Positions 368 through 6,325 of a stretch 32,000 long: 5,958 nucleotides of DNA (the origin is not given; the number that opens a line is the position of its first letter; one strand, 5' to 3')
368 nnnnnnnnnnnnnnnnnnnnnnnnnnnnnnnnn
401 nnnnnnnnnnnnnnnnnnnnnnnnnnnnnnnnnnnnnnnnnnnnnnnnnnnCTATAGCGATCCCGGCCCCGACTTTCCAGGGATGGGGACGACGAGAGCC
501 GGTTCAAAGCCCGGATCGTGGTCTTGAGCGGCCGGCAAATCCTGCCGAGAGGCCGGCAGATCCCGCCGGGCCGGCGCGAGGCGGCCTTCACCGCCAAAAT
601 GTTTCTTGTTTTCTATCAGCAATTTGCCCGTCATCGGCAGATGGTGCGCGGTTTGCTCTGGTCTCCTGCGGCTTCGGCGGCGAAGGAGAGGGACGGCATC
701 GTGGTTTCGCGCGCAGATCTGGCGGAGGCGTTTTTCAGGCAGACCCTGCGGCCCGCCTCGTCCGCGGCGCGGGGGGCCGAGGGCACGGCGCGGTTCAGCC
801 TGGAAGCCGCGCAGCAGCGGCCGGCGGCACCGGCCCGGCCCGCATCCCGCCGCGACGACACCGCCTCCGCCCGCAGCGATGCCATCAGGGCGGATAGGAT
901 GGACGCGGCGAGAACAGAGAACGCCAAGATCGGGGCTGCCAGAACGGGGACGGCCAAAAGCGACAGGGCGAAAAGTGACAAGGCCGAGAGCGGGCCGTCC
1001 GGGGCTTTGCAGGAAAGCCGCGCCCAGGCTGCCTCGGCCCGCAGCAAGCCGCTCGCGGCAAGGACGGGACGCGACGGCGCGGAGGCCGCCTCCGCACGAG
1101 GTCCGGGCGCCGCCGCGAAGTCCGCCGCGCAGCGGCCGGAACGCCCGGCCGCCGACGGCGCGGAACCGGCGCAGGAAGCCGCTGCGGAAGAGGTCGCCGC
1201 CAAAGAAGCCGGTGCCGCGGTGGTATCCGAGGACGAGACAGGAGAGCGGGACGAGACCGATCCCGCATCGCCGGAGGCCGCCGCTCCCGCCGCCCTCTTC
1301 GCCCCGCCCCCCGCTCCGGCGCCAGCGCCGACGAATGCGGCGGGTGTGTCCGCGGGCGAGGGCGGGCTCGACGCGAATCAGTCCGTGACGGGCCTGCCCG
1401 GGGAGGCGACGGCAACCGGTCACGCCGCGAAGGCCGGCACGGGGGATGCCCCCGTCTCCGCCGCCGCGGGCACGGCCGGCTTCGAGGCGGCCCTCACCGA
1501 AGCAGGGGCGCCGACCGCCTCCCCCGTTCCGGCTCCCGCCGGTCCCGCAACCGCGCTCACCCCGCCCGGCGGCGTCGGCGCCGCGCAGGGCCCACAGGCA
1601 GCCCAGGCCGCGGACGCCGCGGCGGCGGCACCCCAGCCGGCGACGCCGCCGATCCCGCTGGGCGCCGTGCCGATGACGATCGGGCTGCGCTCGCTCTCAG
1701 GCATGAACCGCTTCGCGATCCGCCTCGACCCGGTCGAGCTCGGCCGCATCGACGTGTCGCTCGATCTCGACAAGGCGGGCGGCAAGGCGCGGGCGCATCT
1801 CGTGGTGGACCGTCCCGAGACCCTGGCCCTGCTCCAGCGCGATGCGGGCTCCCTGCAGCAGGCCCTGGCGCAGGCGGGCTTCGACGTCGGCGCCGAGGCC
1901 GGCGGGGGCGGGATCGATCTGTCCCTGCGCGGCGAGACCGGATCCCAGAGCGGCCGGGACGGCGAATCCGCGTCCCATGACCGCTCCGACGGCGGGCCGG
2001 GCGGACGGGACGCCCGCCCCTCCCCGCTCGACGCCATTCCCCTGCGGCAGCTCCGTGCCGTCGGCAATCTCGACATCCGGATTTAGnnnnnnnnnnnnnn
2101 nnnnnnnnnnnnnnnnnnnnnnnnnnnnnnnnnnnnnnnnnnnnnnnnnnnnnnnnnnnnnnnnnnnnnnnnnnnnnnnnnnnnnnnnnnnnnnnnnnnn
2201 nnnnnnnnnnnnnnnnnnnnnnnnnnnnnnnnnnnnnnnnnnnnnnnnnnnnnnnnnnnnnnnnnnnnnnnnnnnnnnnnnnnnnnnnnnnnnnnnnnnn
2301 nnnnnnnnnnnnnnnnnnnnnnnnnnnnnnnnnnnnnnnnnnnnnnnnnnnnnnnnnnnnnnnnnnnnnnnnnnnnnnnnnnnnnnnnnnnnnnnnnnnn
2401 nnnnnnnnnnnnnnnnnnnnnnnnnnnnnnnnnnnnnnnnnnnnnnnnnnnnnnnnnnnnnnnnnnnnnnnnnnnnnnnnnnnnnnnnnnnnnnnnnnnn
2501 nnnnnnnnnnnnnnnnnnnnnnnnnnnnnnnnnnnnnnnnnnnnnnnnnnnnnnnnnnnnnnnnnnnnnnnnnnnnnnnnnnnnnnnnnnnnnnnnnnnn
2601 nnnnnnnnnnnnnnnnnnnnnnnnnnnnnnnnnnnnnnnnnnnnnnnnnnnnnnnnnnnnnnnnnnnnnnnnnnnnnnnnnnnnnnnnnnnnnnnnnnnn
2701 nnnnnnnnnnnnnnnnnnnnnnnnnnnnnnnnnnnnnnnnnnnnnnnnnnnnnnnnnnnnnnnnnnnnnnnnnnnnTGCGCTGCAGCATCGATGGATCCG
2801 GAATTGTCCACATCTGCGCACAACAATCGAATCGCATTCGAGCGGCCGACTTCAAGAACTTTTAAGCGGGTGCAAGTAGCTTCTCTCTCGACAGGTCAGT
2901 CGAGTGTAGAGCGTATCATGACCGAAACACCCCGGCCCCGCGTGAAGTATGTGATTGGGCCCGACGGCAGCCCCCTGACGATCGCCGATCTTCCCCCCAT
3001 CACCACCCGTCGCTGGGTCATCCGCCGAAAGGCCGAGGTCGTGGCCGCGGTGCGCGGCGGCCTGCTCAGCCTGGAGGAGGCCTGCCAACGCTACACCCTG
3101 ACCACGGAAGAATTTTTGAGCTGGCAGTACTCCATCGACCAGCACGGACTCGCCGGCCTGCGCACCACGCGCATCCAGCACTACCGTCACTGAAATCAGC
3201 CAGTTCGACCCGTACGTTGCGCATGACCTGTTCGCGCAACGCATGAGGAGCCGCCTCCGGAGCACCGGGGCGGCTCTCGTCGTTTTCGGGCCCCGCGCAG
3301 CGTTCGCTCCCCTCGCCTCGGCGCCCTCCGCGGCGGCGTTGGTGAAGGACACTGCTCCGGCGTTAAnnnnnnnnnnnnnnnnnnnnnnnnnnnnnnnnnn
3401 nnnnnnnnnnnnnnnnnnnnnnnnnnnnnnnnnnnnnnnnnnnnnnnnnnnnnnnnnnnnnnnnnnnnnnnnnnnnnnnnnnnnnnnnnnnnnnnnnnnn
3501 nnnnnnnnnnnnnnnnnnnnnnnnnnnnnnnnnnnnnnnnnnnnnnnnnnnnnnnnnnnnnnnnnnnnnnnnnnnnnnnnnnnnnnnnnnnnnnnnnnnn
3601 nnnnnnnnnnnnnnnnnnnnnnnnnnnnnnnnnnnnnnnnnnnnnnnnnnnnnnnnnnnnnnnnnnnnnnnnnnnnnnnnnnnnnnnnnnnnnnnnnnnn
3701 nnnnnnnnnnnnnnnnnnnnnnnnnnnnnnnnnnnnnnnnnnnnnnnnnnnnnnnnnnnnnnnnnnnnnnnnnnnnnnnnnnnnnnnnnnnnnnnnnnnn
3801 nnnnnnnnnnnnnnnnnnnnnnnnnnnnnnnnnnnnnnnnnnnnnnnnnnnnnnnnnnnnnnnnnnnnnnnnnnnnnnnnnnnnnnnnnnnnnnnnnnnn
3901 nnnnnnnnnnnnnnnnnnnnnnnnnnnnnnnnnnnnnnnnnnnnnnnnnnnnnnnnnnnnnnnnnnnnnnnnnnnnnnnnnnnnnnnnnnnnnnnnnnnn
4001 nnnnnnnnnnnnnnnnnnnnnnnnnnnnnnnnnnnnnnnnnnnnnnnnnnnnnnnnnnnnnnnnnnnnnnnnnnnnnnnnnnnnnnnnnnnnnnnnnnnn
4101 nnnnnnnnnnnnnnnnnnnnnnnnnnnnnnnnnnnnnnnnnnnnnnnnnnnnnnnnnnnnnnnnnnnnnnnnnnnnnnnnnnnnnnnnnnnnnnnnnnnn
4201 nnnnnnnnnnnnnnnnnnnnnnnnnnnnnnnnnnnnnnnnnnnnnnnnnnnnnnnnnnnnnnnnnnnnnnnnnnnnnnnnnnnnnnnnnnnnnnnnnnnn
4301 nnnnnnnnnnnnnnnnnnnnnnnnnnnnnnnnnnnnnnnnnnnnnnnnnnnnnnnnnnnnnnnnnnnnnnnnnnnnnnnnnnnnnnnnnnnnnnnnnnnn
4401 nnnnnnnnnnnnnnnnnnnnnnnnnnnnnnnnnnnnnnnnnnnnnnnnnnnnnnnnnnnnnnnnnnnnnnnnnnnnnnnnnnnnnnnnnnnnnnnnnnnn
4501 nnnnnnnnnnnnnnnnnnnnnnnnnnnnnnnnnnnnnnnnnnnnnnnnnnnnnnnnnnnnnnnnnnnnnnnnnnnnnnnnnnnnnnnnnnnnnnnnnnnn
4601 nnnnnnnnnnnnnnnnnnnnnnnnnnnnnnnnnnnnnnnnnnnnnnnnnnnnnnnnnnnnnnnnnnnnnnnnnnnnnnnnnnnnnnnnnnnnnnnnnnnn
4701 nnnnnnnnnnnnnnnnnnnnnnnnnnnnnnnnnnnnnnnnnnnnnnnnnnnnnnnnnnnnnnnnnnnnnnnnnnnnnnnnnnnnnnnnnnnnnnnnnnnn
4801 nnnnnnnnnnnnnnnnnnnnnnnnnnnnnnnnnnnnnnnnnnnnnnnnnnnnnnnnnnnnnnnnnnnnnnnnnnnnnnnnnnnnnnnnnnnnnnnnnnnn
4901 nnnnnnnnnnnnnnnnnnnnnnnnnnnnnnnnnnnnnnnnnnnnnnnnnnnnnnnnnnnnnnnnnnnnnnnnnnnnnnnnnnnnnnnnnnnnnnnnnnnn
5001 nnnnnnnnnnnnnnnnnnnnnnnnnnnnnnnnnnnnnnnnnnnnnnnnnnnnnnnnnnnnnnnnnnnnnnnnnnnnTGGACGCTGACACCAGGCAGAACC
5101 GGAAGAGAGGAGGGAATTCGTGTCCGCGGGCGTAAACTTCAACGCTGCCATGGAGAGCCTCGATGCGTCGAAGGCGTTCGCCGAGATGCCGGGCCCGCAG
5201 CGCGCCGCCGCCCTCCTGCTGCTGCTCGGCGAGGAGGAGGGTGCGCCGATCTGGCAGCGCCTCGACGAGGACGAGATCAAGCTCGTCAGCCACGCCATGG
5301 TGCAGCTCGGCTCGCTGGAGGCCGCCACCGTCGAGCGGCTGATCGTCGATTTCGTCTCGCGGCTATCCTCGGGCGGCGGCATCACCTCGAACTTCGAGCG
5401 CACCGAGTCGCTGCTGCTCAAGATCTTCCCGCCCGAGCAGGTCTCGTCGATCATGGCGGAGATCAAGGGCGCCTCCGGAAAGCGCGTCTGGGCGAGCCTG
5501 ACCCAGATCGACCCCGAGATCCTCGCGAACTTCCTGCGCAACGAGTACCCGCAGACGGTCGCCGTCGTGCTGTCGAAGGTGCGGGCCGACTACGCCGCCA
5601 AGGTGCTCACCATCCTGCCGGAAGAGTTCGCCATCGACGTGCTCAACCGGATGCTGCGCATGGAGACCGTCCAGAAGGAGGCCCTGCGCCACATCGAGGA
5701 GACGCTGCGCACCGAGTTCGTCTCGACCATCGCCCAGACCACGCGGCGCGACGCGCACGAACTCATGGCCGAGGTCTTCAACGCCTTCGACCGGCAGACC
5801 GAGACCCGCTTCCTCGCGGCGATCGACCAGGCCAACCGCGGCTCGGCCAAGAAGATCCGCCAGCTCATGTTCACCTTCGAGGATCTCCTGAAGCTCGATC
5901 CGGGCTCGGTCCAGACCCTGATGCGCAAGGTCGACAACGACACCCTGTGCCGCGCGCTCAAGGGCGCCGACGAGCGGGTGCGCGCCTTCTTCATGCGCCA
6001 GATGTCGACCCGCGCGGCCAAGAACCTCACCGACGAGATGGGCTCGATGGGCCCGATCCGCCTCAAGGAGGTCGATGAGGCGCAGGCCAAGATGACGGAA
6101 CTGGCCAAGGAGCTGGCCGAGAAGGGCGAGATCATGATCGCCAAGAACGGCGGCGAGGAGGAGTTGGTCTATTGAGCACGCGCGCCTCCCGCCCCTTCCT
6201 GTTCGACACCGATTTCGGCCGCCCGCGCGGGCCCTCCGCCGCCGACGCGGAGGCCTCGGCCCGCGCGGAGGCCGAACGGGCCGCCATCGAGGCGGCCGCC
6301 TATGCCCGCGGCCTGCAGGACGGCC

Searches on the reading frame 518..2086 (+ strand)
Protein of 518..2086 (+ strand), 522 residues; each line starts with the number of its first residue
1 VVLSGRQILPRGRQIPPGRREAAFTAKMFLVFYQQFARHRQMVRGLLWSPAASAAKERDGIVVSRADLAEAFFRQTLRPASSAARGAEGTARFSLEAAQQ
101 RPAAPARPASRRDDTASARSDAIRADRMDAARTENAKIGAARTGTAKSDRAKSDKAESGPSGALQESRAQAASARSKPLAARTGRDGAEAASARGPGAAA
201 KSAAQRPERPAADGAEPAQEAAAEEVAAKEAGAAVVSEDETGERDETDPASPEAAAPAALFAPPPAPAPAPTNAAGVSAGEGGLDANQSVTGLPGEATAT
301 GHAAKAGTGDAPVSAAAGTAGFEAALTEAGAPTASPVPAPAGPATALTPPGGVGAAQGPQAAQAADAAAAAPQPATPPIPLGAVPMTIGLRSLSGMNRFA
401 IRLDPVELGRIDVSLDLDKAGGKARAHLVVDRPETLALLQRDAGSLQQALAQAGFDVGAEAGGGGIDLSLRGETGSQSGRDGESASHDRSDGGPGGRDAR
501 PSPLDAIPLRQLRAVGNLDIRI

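Call 48: search_protein_families(library=pfam, proteins=[window:518-2086:+], max_evalue=0.00001)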
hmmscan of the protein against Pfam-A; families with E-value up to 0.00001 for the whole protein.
window:518-2086:+ (522 aa): 1 family
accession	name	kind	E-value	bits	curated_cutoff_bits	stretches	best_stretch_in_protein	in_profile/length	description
PF02120.21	Flg_hook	-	8.1e-14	51.7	29.8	1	395-458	11-72/85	Flagellar hook-length control protein FliK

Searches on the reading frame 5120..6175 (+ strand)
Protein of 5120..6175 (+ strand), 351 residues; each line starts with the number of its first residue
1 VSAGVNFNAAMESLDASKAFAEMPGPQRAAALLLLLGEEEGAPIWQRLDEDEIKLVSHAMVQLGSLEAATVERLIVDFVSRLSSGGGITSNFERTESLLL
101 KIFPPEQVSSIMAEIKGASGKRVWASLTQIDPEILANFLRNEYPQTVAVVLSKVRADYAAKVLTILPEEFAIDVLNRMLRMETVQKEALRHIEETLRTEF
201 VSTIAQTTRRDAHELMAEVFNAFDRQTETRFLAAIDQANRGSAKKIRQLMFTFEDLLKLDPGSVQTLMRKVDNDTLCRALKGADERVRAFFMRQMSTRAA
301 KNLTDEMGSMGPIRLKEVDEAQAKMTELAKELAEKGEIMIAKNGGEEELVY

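Call 48: search_protein_families(library=pfam, proteins=[window:5120-6175:+], max_evalue=0.00001)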
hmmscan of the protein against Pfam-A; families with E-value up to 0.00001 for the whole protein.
window:5120-6175:+ (351 aa): 4 families
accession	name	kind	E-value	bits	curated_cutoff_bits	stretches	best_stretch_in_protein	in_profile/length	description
PF01706.21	FliG_C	-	9.7e-38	129.2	23.3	1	234-340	2-108/108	FliG C-terminal domain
PF14842.11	FliG_N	-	2.8e-29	102.2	25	1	23-124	2-104/104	FliG N-terminal domain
PF14841.11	FliG_M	-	2.8e-25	88.8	25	1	132-205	1-74/76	FliG middle domain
PF03448.22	MgtE_N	-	1.7e-08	35.3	25.9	0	144-245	3-95/102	MgtE intracellular N domain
